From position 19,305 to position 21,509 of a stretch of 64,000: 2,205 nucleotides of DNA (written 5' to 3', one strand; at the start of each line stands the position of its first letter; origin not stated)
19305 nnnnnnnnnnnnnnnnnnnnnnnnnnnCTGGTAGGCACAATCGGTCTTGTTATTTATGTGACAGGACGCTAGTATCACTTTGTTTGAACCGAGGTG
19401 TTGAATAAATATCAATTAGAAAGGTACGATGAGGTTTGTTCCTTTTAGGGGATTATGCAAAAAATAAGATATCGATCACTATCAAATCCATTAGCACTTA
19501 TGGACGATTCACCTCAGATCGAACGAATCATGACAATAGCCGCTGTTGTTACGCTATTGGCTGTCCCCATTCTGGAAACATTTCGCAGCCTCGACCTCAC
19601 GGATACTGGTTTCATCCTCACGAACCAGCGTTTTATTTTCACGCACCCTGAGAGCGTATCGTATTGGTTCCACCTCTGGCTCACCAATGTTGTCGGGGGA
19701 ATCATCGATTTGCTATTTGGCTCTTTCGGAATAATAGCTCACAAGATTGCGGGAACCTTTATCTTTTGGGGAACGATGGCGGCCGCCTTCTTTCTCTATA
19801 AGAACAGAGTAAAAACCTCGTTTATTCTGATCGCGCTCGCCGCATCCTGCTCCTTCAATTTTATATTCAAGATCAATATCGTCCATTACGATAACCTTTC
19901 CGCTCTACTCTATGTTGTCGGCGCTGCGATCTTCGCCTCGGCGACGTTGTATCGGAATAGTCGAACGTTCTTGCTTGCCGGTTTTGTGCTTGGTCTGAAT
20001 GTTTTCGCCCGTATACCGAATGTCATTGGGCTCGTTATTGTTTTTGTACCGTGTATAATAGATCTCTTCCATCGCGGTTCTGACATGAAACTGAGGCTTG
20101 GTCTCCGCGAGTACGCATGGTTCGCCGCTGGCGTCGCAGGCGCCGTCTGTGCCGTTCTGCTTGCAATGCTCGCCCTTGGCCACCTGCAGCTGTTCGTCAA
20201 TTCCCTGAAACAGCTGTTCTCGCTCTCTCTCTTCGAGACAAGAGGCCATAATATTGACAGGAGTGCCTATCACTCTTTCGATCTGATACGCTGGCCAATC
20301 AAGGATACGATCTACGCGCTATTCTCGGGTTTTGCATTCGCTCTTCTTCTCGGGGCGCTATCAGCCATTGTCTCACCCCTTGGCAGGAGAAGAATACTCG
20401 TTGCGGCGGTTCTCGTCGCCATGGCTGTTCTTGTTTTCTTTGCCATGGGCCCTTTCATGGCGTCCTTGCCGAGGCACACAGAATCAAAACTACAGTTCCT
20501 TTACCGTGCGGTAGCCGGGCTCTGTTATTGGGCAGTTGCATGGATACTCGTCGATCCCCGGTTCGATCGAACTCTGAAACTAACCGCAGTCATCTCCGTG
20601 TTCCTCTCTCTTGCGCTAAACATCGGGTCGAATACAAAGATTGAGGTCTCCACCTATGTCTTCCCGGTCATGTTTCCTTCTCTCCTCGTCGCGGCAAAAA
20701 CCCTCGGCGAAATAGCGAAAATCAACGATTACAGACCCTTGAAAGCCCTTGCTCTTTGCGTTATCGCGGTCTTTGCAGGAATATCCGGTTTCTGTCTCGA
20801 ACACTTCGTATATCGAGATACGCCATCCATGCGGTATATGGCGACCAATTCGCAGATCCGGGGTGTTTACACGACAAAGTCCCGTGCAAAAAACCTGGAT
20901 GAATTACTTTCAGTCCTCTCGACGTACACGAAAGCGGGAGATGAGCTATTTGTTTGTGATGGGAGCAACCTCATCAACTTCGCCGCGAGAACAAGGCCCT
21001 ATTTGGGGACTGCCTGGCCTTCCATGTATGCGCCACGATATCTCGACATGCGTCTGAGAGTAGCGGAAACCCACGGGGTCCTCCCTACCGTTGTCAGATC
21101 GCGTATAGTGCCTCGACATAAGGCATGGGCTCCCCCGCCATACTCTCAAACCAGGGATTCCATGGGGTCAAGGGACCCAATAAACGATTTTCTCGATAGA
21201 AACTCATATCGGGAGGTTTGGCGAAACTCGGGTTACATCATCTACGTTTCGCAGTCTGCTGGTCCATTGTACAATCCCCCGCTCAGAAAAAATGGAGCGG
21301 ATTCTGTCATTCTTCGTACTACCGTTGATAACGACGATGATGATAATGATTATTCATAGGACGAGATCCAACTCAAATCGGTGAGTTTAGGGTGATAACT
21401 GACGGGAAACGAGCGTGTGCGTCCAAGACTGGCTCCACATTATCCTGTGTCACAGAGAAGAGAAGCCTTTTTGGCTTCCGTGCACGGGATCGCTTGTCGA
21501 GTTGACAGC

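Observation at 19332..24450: Low-GC five-gene island: 3-amino-3,6-dideoxyhexose synthesis coupled to a GtrA/GtrB/GT-C lipid-carrier glycosylation set, without an N-acyltransferase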

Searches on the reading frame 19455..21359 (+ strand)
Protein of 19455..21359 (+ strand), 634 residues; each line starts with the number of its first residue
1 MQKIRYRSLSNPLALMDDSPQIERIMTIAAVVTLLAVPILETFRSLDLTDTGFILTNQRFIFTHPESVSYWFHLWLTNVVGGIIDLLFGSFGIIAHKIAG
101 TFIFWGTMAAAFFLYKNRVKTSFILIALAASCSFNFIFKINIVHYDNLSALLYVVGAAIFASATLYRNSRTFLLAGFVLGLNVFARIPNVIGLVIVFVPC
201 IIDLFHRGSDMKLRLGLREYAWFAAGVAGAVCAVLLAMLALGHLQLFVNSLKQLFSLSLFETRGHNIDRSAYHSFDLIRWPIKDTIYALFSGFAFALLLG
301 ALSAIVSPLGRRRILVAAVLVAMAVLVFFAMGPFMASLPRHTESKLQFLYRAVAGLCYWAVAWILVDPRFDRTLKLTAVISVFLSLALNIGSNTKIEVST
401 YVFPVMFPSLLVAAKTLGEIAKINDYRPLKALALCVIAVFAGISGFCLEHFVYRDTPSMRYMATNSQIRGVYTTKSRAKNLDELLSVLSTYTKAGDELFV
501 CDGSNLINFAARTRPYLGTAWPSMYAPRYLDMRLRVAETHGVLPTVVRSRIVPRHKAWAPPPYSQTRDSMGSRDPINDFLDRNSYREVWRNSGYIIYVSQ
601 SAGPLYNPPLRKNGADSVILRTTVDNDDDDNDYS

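Call 5: search_protein_families(library=pfam, proteins=[window:19455-21359:+], max_evalue=0.01)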
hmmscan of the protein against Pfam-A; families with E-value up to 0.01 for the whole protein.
window:19455-21359:+ (634 aa): 0 families

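Call 6: search_protein_families(library=ncbifam, proteins=[window:19455-21359:+], max_evalue=0.01)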
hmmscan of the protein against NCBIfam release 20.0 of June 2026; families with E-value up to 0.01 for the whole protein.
window:19455-21359:+ (634 aa): 0 families

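Call 11: find_homologous_proteins(query=window:19455-21359:+, max_evalue=0.001)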
Query window:19455-21359:+ (634 aa): 17 proteins with E <= 0.001 among 8000 candidates.
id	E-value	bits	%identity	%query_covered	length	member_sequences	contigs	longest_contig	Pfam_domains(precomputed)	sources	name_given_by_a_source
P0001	0.0e+0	1388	100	98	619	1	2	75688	-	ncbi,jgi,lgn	jgi:hypothetical protein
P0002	1.7e-230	785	61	95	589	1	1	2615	-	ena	-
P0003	4.2e-143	496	44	92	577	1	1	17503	-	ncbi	-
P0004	1.4e-140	488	45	92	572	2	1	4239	-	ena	-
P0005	1.3e-139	485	44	92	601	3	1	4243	-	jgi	-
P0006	3.9e-135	470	44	89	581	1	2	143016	-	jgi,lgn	jgi:hypothetical protein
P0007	2.2e-133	464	41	92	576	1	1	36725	-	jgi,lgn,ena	-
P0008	1.3e-130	455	42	94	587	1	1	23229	-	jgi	jgi:hypothetical protein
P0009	1.5e-129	451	41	88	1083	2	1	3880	PF03023.20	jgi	jgi:peptidoglycan biosynthesis protein MviN/MurJ (putative lipid II flippase)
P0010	3.3e-107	378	36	93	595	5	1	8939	-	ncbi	-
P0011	5.4e-100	354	36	94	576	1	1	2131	-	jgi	jgi:hypothetical protein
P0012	1.9e-94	336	36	88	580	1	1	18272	-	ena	-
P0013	8.5e-90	320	34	92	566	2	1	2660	-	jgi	-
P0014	1.5e-84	303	32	90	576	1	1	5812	-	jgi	-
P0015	1.4e-80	290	35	94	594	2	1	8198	-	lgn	-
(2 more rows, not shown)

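Call 13: find_encoding_contigs(protein=P0001, flank=10000, max_places=4)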
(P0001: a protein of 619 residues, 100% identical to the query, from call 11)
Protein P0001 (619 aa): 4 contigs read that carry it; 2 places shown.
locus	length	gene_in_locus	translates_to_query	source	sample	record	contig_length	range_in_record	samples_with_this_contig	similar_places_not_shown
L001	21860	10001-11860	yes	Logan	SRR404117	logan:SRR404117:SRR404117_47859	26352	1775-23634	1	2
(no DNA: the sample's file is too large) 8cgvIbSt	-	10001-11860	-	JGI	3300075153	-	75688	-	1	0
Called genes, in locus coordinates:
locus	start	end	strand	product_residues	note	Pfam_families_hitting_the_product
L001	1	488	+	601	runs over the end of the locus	PF00664:ABC_membrane, PF00005:ABC_tran, PF02463:SMC_N (weak)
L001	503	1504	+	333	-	-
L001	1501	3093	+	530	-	PF14052:Caps_assemb_Wzi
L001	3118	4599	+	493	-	PF13439:Glyco_transf_4 (weak), PF00534:Glycos_transf_1, PF20706:GT4-conflict, PF13692:Glyco_trans_1_4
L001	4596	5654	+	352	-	-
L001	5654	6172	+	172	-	PF00132:Hexapep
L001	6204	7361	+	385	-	PF13439:Glyco_transf_4 (weak), PF13579:Glyco_trans_4_4, PF00534:Glycos_transf_1, PF13692:Glyco_trans_1_4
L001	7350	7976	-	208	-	PF13635:DUF4143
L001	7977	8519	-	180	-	PF13401:AAA_22 (faint), PF00004:AAA (weak), PF13173:AAA_14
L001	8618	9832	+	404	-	PF13439:Glyco_transf_4, PF13579:Glyco_trans_4_4, PF20706:GT4-conflict, PF00534:Glycos_transf_1, PF13692:Glyco_trans_1_4, PF13524:Glyco_trans_1_2 (weak)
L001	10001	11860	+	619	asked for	-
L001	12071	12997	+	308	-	PF00535:Glycos_transf_2, PF13641:Glyco_tranf_2_3 (weak)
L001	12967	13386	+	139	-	PF04138:GtrA_DPMS_TM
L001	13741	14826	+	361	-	PF01041:DegT_DnrJ_EryC1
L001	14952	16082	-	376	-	PF13439:Glyco_transf_4, PF13579:Glyco_trans_4_4 (faint), PF20706:GT4-conflict, PF00534:Glycos_transf_1, PF13692:Glyco_trans_1_4, PF13524:Glyco_trans_1_2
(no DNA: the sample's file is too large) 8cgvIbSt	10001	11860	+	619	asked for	-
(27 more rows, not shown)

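Call 14: find_encoding_contigs(protein=P0006, flank=10000, max_places=3)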
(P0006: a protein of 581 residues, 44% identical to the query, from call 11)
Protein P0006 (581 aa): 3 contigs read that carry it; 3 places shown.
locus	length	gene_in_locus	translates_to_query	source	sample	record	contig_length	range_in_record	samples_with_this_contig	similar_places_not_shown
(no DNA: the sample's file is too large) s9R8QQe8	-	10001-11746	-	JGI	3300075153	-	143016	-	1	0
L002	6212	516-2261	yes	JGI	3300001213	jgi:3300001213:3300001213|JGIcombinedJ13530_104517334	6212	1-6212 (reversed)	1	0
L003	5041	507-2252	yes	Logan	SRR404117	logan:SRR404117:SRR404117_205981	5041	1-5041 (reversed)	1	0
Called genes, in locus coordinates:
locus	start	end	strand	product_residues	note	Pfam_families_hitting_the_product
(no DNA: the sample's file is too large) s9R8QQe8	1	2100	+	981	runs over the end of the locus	PF07959:Fucose_pyrophosphorylase, PF00288:GHMP_kinases_N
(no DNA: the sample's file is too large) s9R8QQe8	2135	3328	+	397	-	-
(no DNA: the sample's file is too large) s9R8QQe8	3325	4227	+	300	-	PF01531:Glyco_transf_11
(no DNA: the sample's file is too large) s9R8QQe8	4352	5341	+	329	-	PF00535:Glycos_transf_2, PF10111:Glyco_tranf_2_2, PF13641:Glyco_tranf_2_3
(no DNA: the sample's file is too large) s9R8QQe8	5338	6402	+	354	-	-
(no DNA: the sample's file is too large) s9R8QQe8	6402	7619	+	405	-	PF20706:GT4-conflict, PF00534:Glycos_transf_1, PF13692:Glyco_trans_1_4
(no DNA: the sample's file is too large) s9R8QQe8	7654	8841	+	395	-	PF13579:Glyco_trans_4_4, PF20706:GT4-conflict (weak), PF00534:Glycos_transf_1, PF13692:Glyco_trans_1_4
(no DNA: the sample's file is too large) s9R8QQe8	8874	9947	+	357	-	PF13524:Glyco_trans_1_2 (weak)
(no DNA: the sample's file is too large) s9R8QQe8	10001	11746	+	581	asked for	-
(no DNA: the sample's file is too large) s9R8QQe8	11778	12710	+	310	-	PF00535:Glycos_transf_2, PF13641:Glyco_tranf_2_3 (weak)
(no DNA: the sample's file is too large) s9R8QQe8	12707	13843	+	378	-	PF01041:DegT_DnrJ_EryC1, PF00155:Aminotran_1_2, PF00266:Aminotran_5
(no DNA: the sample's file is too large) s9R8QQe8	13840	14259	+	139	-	PF04138:GtrA_DPMS_TM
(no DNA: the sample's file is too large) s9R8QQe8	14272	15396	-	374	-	PF13439:Glyco_transf_4, PF20706:GT4-conflict, PF00534:Glycos_transf_1, PF13692:Glyco_trans_1_4, PF13524:Glyco_trans_1_2 (weak)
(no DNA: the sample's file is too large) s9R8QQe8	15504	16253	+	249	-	PF01066:CDP-OH_P_transf (weak)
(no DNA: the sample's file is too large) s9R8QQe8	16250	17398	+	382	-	PF13477:Glyco_trans_4_2 (weak), PF13579:Glyco_trans_4_4, PF13439:Glyco_transf_4, PF20706:GT4-conflict (weak), PF00534:Glycos_transf_1, PF13692:Glyco_trans_1_4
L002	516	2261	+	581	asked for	-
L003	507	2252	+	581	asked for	-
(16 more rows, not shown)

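Call 26: find_related_loci(query=A1, collection=genome_contigs, flank=10000)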
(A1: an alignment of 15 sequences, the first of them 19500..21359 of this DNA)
Query A1 (619 aa) in genome_contigs; peptide patterns used: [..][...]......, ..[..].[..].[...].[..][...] (x = any residue, [..] = any of these).
17 stretches matched a pattern; 3 encode a relative of the query (tblastn E <= 1e-3); 3 distinct loci.
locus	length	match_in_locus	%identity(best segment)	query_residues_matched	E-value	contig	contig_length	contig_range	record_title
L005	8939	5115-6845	36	9-611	2e-104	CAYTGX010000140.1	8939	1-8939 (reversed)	MAG TPA_asm: uncultured Spirochaetaceae bacterium isolate binchicken_co54_275 genome assembly, contig: NODE_14252_length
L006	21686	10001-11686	35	10-589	2e-99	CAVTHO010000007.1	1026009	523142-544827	MAG: uncultured Spirochaetota bacterium isolate MFD05942.bin.2.325 genome assembly, contig: contig_3547, whole genome sh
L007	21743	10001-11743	31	8-585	5e-61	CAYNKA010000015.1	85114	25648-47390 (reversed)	MAG TPA_asm: uncultured Spirochaetaceae bacterium isolate binchicken_co20_228 genome assembly, contig: NODE_733_length_8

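Call 31: predict_structure(alignment_id=A1)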
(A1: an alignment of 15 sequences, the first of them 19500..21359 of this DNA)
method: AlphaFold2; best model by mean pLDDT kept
length: 619 residues; sequences in the alignment: 15
mean_pLDDT: 84.5   pTM: 0.87
mean pLDDT of the five models: 84.5, 84.4, 83.8, 82.5, 81.6
residues with pLDDT >= 90: 349; 70-90: 180; 50-70: 33; < 50: 57
segments of 3 or more residues with pLDDT < 50: 242-250, 326-328, 548-556, 588-619
pLDDT, mean of each block of 10 residues (from residue 1): 71 94 92 91 96 90 97 95 97 97 93 95 90 96 96 95 97 92 90 77 95 98 97 84 45 55 81 95 92 77 83 85 61 91 96 91 96 84 93 96 85 89 94 86 87 92 93 93 89 95 85 86 86 81 52 52 91 93 71 36 29 30
secondary structure, 60 per line:
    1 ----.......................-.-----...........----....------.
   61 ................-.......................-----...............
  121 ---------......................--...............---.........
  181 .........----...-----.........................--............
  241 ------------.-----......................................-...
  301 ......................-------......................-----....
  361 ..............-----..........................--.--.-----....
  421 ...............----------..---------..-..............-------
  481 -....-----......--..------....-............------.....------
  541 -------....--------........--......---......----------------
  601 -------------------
elements in order: H5-27 H35-45 H50-53 H60-76 H78-100 H106-120 H130-151 H154-168 H172-189 H202-226 H229-240 H259-296 H298-322 H330-351 H357-374 H380-405 H417-435 H460-473 E482-485 H491-496 H512-523 E530-534 H548-551 H560-567 E570-575 E579-584

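Call 35: fold_search(model_id=the predicted structure, library=pdb)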
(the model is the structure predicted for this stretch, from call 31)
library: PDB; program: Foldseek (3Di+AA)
matches with E <= 10: 323; with E <= 0.001: 7
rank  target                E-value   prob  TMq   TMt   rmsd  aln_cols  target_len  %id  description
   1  8b6l_I                7.1e-05  1.00  0.46  0.42  17.2       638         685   11  Subtomogram average of the human Sec61-TRAP-OSTA-translocon (released 2022-12-07)
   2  5ezm                  1.8e-04  1.00  0.36  0.40  13.0       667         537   12  Crystal Structure of ArnT from Cupriavidus metallidurans in the apo state (released 2016-02-17)
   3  7oci_F                1.9e-04  1.00  0.42  0.41  13.0       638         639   11  Cryo-EM structure of yeast Ost6p containing oligosaccharyltransferase complex (released 2022-02-16)
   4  8pn9_A                2.0e-04  1.00  0.45  0.43  12.7       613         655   10  Structure of human oligosaccharyltransferase OST-A complex bound to NGI-1 (released 2024-05-08)
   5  7zli_A                4.5e-04  1.00  0.46  0.44  13.0       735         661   10  Cryo-EM structure of C-mannosyltransferase CeDPY19, in complex with Dol25-P-Man and bound to CMT2-Fab and anti-Fab nan (released 2023-01-11)
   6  7zlh_A                8.6e-04  1.00  0.41  0.40  13.8       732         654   12  Cryo-EM structure of C-mannosyltransferase CeDPY19, in apo state, bound to CMT2-Fab and anti-Fab nanobody (released 2023-01-11)
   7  6ezn_F                9.8e-04  1.00  0.46  0.44  16.0       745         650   11  Cryo-EM structure of the yeast oligosaccharyltransferase (OST) complex (released 2018-01-17)
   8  6c26_A                1.6e-03  1.00  0.36  0.35  15.4       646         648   13  The Cryo-EM structure of a eukaryotic oligosaccharyl transferase complex (released 2018-01-31)
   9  6s7o_A                1.9e-03  1.00  0.45  0.43  14.1       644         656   10  Cryo-EM structure of human oligosaccharyltransferase complex OST-A (released 2019-12-18)
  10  6m20_B                3.1e-03  0.47  0.11  0.13  25.1       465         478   15  Crystal structure of Plasmodium falciparum hexose transporter PfHT1 bound with glucose (released 2020-09-09)
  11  7bvc_A                4.2e-03  0.99  0.26  0.16  17.0       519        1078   10  Cryo-EM structure of Mycobacterium smegmatis arabinosyltransferase EmbA-EmbB-AcpM2 in complex with ethambutol (released 2020-04-29)
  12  6m20_A                9.6e-03  0.35  0.11  0.13  25.4       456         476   14  Crystal structure of Plasmodium falciparum hexose transporter PfHT1 bound with glucose (released 2020-09-09)
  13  6gxc_A                1.0e-02  1.00  0.42  0.38  11.1       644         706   11  Bacterial oligosaccharyltransferase PglB in complex with an inhibitory peptide and a reactive lipid-linked oligosaccha (released 2018-11-14)
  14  7bvf_A                1.0e-02  1.00  0.31  0.19  12.8       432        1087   12  Cryo-EM structure of Mycobacterium tuberculosis arabinosyltransferase EmbA-EmbB-AcpM2 in complex with ethambutol (released 2020-04-29)
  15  9s6r_A                1.1e-02  1.00  0.29  0.42  13.1       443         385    9  Ternary cryo-EM structure of yeast ALG3 with Dol25-PP-GlcNAc2Man5, Dol25-P-Man, and Fab (released 2026-03-18)
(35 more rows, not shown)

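Call 43: search_protein_families(library=pfam, proteins=[L007:4878-5282:+, L007:5221-6597:+, L007:6594-7592:+, L007:3618-4817:+, L007:2412-3614:+, L007:1723-2415:+, L007:642-1721:+, L007:11753-13942:+, L007:12999-14069:+, L007:14380-15135:+], max_evalue=0.0001)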
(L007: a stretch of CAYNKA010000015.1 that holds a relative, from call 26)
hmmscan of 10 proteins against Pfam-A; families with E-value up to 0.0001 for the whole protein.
L007:4878-5282:+ (134 aa): 1 family
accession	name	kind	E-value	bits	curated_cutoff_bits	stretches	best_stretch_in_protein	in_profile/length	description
PF05523.17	FdtA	-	4.7e-36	123.9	23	1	3-130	2-129/131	WxcM-like, C-terminal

L007:5221-6597:+ (458 aa): 3 families
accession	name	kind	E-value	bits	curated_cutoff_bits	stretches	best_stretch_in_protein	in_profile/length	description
PF03721.20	UDPG_MGDP_dh_N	-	3.7e-45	154.3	27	1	23-198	1-183/187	UDP-glucose/GDP-mannose dehydrogenase family, NAD binding domain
PF00984.24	UDPG_MGDP_dh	-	1.6e-22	79.8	25.4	1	217-311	1-93/94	UDP-glucose/GDP-mannose dehydrogenase family, central domain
PF03720.21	UDPG_MGDP_dh_C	-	3e-21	76.2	30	1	338-439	1-102/103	UDP-glucose/GDP-mannose dehydrogenase family, UDP binding domain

L007:6594-7592:+ (332 aa): 8 families
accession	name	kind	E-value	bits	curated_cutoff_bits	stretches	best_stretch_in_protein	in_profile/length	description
PF16363.11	GDP_Man_Dehyd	-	1.1e-54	186.6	27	1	7-313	1-330/332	GDP-mannose 4,6 dehydratase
PF01370.27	Epimerase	-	1e-49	169.6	20.9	1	6-246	1-240/240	NAD dependent epimerase/dehydratase family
PF01073.25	3Beta_HSD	-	2.4e-22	79.7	22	1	7-228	1-231/280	3-beta hydroxysteroid dehydrogenase/isomerase family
PF07993.18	NAD_binding_4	-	5.9e-14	52.3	20.1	1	75-181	90-205/258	Male sterility protein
PF02719.21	Polysacc_synt_2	-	1.4e-13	51.1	20.2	1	6-123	1-128/293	Polysaccharide biosynthesis protein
PF04321.23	RmlD_sub_bind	-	1.2e-12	48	27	1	6-268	3-235/287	RmlD substrate binding domain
PF13460.12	NAD_binding_10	-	1.8e-08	34.9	27.2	1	10-136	1-113/184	NAD(P)H-binding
PF00106.31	adh_short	-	7.1e-05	22.8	26.6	0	5-70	2-68/195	short chain dehydrogenase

L007:3618-4817:+ (399 aa): 5 families
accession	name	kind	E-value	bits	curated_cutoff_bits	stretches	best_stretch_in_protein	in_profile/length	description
PF13692.12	Glyco_trans_1_4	-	1.3e-30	107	27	1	209-346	2-142/142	Glycosyl transferases group 1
PF00534.26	Glycos_transf_1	-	1e-25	90.7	26.4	1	207-354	14-166/172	Glycosyl transferases group 1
PF20706.3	GT4-conflict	-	1.4e-08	34.6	26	1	194-375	180-365/385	Family 4 Glycosyltransferase in conflict systems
PF13439.12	Glyco_transf_4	-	3.3e-07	30.9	28.5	1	18-186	6-162/170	Glycosyltransferase Family 4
PF13579.12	Glyco_trans_4_4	-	6.9e-07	30.2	29.7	1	15-186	2-155/158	Glycosyl transferase 4-like domain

L007:2412-3614:+ (400 aa): 3 families
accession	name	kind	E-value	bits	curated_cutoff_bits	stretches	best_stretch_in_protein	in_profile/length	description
PF00534.26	Glycos_transf_1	-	2.3e-22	79.8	26.4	1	221-377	13-172/172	Glycosyl transferases group 1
PF13692.12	Glyco_trans_1_4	-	2.2e-17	64.1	27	1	236-362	15-141/142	Glycosyl transferases group 1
PF20706.3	GT4-conflict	-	3.1e-07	30.2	26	1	237-328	216-310/385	Family 4 Glycosyltransferase in conflict systems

L007:1723-2415:+ (230 aa): 4 families
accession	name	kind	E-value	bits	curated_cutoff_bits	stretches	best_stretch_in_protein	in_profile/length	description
PF13489.12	Methyltransf_23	-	7.1e-19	68.6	27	1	31-177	17-162/164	Methyltransferase domain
PF08241.18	Methyltransf_11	-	6e-10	40.1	21.2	1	40-126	1-89/95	Methyltransferase domain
PF13649.12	Methyltransf_25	-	9.2e-07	29.9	27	1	39-125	1-94/97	Methyltransferase domain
PF08242.18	Methyltransf_12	-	1.3e-06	29.4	30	1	40-125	1-93/98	Methyltransferase domain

L007:642-1721:+ (359 aa): 4 families
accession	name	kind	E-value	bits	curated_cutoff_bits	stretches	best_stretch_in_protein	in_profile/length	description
PF00535.33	Glycos_transf_2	-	1.5e-20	74.3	23.3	1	49-153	2-108/168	Glycosyl transferase family 2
PF13641.12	Glyco_tranf_2_3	-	4.5e-12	46.9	27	1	46-284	2-213/230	Glycosyltransferase like family 2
PF10111.15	Glyco_tranf_2_2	-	1.3e-05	25.3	27.3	1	60-140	15-98/276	Glycosyltransferase like family 2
PF13712.12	Glyco_tranf_2_5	-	2.5e-05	24.5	27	0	113-282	43-189/210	Glycosyltransferase like family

L007:11753-13942:+ (729 aa): 0 families

L007:12999-14069:+ (356 aa): 1 family
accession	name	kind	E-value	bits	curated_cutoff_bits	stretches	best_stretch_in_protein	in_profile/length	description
PF13524.12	Glyco_trans_1_2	-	3.8e-08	33.8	25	1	238-336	32-130/144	Glycosyl transferase-like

L007:14380-15135:+ (251 aa): 1 family
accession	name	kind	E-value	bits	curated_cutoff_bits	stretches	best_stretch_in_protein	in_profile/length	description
PF01066.26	CDP-OH_P_transf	-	1.8e-06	28.8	22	1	48-123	4-77/152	CDP-alcohol phosphatidyltransferase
